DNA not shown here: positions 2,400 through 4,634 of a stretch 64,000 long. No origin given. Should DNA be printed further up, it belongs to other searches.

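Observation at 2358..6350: Module order I have not seen described: four or five lectin-like beta-sandwiches, then a propeller, a jelly roll and a TM tail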

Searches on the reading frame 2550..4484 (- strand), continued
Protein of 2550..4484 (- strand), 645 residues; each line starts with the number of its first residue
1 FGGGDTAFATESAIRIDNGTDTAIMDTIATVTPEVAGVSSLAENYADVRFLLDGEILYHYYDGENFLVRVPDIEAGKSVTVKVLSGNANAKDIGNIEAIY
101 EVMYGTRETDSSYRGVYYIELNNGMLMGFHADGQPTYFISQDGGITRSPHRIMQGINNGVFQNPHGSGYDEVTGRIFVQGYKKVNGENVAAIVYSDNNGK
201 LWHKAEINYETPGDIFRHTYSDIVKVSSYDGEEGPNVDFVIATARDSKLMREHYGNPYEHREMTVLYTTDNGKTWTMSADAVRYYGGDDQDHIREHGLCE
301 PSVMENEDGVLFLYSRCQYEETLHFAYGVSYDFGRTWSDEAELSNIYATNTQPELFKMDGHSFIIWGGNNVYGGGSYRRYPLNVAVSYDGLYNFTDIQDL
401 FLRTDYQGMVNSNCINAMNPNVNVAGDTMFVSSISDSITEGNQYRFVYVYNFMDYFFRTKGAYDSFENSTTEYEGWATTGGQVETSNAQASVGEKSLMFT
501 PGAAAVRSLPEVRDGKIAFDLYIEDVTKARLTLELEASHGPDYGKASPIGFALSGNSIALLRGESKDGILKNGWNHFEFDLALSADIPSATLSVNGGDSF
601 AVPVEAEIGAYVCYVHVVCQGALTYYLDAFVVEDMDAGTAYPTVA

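Call 56: search_solved_structures(query=A10, max_evalue=0.01, show_alignments=1)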
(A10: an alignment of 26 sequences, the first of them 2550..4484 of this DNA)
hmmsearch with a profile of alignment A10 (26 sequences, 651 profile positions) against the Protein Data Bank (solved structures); distinct sequences matched with E-value up to 0.01: 91 (the best 60 are shown).
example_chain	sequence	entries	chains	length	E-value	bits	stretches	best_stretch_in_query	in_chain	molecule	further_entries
7lbu_A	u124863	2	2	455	1.8e-22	82.7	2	121-345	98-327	Exo-alpha-sialidase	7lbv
4fj6_A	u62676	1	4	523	1.3e-20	76.5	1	121-362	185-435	glycoside hydrolase family 33, candidate sialidase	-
8t26_A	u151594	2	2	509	1.4e-19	73.1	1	122-349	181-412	Sialidase, putative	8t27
8feb_A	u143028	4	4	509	1.4e-19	73.1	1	122-349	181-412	Sialidase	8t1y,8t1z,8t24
4bbw_A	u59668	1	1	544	2.7e-19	72.2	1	88-347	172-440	SIALIDASE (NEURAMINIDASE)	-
6mrv_B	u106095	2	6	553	3e-19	72.1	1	83-347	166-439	Sialidase26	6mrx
6myv_A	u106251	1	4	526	3.5e-19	71.8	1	83-347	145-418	Sialidase26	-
8gn6_C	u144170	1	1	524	7.4e-19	70.7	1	122-350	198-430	Sialidase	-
8gn6_A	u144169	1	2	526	7.5e-19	70.7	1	122-350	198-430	Sialidase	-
5tsp_A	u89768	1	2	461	7.7e-19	70.7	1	124-363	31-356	Sialidase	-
2bf6_A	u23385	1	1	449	1.2e-18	70.1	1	125-362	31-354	EXO-ALPHA-SIALIDASE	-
2vk5_A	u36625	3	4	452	1.2e-18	70.1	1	125-362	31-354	EXO-ALPHA-SIALIDASE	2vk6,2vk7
8u2a_A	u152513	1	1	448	1.8e-18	69.5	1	125-362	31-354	Exo-alpha-sialidase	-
8u5o_A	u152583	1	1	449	1.8e-18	69.5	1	125-362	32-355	Exo-alpha-sialidase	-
8xve_R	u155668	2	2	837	7.7e-18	67.4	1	125-362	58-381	Exo-alpha-sialidase,Endothelin receptor type B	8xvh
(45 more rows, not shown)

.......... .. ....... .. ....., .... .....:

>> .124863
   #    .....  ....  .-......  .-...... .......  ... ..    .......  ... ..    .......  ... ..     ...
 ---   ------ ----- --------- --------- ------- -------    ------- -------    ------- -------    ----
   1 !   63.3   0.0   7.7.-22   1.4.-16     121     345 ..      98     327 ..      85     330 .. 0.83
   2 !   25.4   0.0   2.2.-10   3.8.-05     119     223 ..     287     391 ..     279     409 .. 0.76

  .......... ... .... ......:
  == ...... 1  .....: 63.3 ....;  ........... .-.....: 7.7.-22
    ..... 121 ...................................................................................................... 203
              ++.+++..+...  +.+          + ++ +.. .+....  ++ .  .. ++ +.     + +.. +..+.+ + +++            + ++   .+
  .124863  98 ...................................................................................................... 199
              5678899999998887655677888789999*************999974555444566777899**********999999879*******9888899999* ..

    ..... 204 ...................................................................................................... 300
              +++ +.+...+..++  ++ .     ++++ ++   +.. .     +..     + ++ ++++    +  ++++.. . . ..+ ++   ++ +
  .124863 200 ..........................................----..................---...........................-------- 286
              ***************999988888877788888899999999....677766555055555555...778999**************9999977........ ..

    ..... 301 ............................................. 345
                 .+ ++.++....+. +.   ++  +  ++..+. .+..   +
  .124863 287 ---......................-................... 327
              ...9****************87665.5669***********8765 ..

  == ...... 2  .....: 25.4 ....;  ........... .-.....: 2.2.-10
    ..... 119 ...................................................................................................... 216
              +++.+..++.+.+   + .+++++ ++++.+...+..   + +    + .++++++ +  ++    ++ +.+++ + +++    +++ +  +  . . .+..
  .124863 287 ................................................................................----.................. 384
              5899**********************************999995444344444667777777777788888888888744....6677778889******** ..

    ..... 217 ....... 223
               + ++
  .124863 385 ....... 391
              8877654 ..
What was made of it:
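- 3105..4157 (-): M6: six-bladed sialidase-superfamily β-propeller, residues 745-1095. Asp boxes at 4044-4067, 3879-3902, 3660-3683, 3474-3497 and 3303-3326. Profile against the PDB: GH33 at 1e-22 to 1e-16, GH181 at 7e-15 (call 56).
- On GH181 (inverting sialidase, Amuc_1547): The deep profile scores GH33 chains at 1e-22 to 1e-16 and GH181 at 7e-15 (call 56).
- The deep profile scores GH33 structures higher than GH181 (call 56).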

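Call 62: find_related_loci(query=A4, collection=genome_contigs, flank=10000)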
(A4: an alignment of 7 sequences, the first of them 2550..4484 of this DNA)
Query A4 (645 aa) in genome_contigs; peptide patterns used: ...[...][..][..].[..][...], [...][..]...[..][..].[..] (x = any residue, [..] = any of these).
98 stretches matched a pattern; 13 encode a relative of the query (tblastn E <= 1e-3); 11 distinct loci.
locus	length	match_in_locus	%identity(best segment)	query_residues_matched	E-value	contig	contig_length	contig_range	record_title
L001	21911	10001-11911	77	1-636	0e+0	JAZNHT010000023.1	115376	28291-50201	MAG: Eubacteriales bacterium isolate T1900044691_TS20190157.MAGScoT_cleanbin_000002 SGB_1749_k141_377961, whole genome s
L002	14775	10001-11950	63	1-645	0e+0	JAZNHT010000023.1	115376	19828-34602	MAG: Eubacteriales bacterium isolate T1900044691_TS20190157.MAGScoT_cleanbin_000002 SGB_1749_k141_377961, whole genome s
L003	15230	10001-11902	44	1-636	1e-173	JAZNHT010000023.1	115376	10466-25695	MAG: Eubacteriales bacterium isolate T1900044691_TS20190157.MAGScoT_cleanbin_000002 SGB_1749_k141_377961, whole genome s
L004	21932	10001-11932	39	1-636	1e-139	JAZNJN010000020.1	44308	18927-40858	MAG: Faecousia sp. isolate T1900044679_TS20190145.MAGScoT_cleanbin_000072 SGB_1669_k141_470315, whole genome shotgun seq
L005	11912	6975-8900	40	1-632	5e-136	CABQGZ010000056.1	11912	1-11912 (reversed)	MAG TPA_asm: uncultured Lachnospiraceae bacterium isolate MGYG-HGUT-00574 genome assembly, contig: GUT_GENOME017737_56,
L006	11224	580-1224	25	174-401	3e-11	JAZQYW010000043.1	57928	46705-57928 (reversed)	MAG: Christensenellaceae bacterium isolate T1900045159_TC20190153.MAGScoT_cleanbin_000018 SGB_5015_k141_356441, whole ge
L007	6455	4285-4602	31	257-366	1e-7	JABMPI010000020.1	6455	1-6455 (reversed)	MAG: Bacteroidetes bacterium isolate bin.700 k141_134669, whole genome shotgun sequence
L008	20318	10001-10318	30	257-366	2e-6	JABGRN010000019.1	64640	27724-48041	MAG: Prolixibacteraceae bacterium isolate co234_bin80 NODE_915_length_64640_cov_15.569559, whole genome shotgun sequence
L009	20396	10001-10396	29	266-397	7e-5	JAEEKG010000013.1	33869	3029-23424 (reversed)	MAG: Clostridiales bacterium isolate Tb.RUG.188 k141_1274351_flag=1_multi=10.0000_len=33869, whole genome shotgun sequen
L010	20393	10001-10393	23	192-339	1e-4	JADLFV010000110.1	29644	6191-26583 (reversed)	MAG: Phycisphaeraceae bacterium isolate SJ399 c_000001286955, whole genome shotgun sequence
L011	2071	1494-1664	34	265-337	9e-5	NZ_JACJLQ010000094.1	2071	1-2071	Bacteroides caecigallinarum strain An428a An428a_contig-110_93, whole genome shotgun sequence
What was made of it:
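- The source organisms are gut bacteria, where sialoglycans are abundant (call 62).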

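Call 66: search_protein_families(library=pfam, proteins=[L004:12694-14265:-, L004:14322-15581:-, L004:15598-16752:-, L004:16762-17640:-, L004:17653-19128:-, L004:19283-20353:-, L004:20427-21476:-], max_evalue=0.00001)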
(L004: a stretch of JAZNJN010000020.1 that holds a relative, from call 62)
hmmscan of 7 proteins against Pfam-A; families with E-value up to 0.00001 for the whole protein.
L004:12694-14265:- (523 aa): 2 families
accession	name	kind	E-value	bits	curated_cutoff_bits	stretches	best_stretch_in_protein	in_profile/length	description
PF02782.22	FGGY_C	-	5e-30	105.2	27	1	268-465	2-196/198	FGGY family of carbohydrate kinases, C-terminal domain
PF00370.27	FGGY_N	-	2e-16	60.8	28.8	1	7-251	2-238/245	FGGY family of carbohydrate kinases, N-terminal domain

L004:14322-15581:- (419 aa): 2 families
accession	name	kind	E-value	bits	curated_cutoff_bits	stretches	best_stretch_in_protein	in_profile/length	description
PF00107.32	ADH_zinc_N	-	9.3e-12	45.5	31.8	1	187-330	1-128/129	Zinc-binding dehydrogenase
PF08240.17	ADH_N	-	2.7e-09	37.6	23.5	1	25-126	1-98/104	Alcohol dehydrogenase GroES-like domain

L004:15598-16752:- (384 aa): 1 family
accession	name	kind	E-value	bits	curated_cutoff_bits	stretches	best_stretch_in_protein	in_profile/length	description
PF02811.25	PHP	-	1.4e-06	29.2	26.4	1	42-166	3-94/164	PHP domain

L004:16762-17640:- (292 aa): 3 families
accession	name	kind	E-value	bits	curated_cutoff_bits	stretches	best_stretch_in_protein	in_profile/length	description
PF00106.31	adh_short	-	6.9e-46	156.6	26.6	1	29-212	1-181/195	short chain dehydrogenase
PF13561.12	adh_short_C2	-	1.3e-43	149.8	27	1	35-211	1-174/236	Enoyl-(Acyl carrier protein) reductase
PF08659.16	KR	-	8.9e-09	35.9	22.6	1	32-182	4-151/180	KR domain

L004:17653-19128:- (491 aa): 2 families
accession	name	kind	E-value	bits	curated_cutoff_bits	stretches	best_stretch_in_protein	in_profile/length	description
PF02782.22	FGGY_C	-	1.3e-36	126.7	27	1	257-448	1-197/198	FGGY family of carbohydrate kinases, C-terminal domain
PF00370.27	FGGY_N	-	1.9e-22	80.5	28.8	1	8-247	3-243/245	FGGY family of carbohydrate kinases, N-terminal domain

L004:19283-20353:- (356 aa): 2 families
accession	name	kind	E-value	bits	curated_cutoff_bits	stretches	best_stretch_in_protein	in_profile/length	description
PF13407.12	Peripla_BP_4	-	3.7e-37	128.7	35.1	1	35-315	1-256/258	Periplasmic binding protein domain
PF00532.27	Peripla_BP_1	-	7e-11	42.5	22.2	1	33-276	2-220/281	Periplasmic binding proteins and sugar binding domain of LacI family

L004:20427-21476:- (349 aa): 1 family
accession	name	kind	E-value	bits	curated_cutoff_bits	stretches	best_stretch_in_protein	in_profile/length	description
PF02653.21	BPD_transp_2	-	1.4e-38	133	26.8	1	43-319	2-268/269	Branched-chain amino acid transport system / permease component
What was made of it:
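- nan genes are absent next to the Faecousia homologue (call 66). The nan-type neighbourhood is not conserved in Faecousia (call 66).
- Tried and rejected: Not found in Faecousia (call 66).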

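Call 67: search_protein_families(library=pfam, proteins=[L005:27-1079:+, L005:1033-2079:+, L005:2097-3002:+, L005:9226-10605:-, L005:10627-11826:-], max_evalue=0.00001)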
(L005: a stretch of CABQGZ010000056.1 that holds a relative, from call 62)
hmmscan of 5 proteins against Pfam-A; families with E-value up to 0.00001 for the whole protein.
L005:27-1079:+ (350 aa): 3 families
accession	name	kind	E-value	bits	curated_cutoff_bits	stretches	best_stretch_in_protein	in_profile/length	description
PF00005.33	ABC_tran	-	2.2e-24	87.1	25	1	40-205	2-137/137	ABC transporter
PF08352.17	oligo_HPY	-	9.5e-21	74.4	27.1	1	256-321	1-65/65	Oligopeptide/dipeptide transporter, C-terminal region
PF13304.12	AAA_21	-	4e-07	30.8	27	1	168-240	229-303/304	AAA domain, putative AbiEii toxin, Type IV TA system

L005:1033-2079:+ (348 aa): 3 families
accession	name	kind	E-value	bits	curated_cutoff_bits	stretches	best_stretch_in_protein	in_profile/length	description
PF00005.33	ABC_tran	-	7.4e-31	108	25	1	48-205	1-136/137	ABC transporter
PF08352.17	oligo_HPY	-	2e-18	67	27.1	1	257-322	1-65/65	Oligopeptide/dipeptide transporter, C-terminal region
PF13304.12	AAA_21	-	1.1e-07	32.7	27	0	172-240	232-302/304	AAA domain, putative AbiEii toxin, Type IV TA system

L005:2097-3002:+ (301 aa): 1 family
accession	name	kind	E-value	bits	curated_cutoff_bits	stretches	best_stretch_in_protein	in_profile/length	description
PF00701.28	DHDPS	-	3.1e-31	108.6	22.1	1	9-269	3-262/289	Dihydrodipicolinate synthetase family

L005:9226-10605:- (459 aa): 1 family
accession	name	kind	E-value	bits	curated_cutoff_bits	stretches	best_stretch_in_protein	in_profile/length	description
PF00171.27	Aldedh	-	1.2e-93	314.6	23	1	2-430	27-461/461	Aldehyde dehydrogenase family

L005:10627-11826:- (399 aa): 3 families
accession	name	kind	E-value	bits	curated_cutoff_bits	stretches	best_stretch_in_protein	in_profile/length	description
PF00465.25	Fe-ADH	-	6.4e-43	146.7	31.3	1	32-193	9-168/168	Iron-containing alcohol dehydrogenase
PF25137.1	ADH_Fe_C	-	9.9e-40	136.7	27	1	204-394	1-190/194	Fe-containing alcohol dehydrogenase family, C-terminal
PF13685.12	Fe-ADH_2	-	1.2e-10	42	28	1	32-129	5-100/149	Iron-containing alcohol dehydrogenase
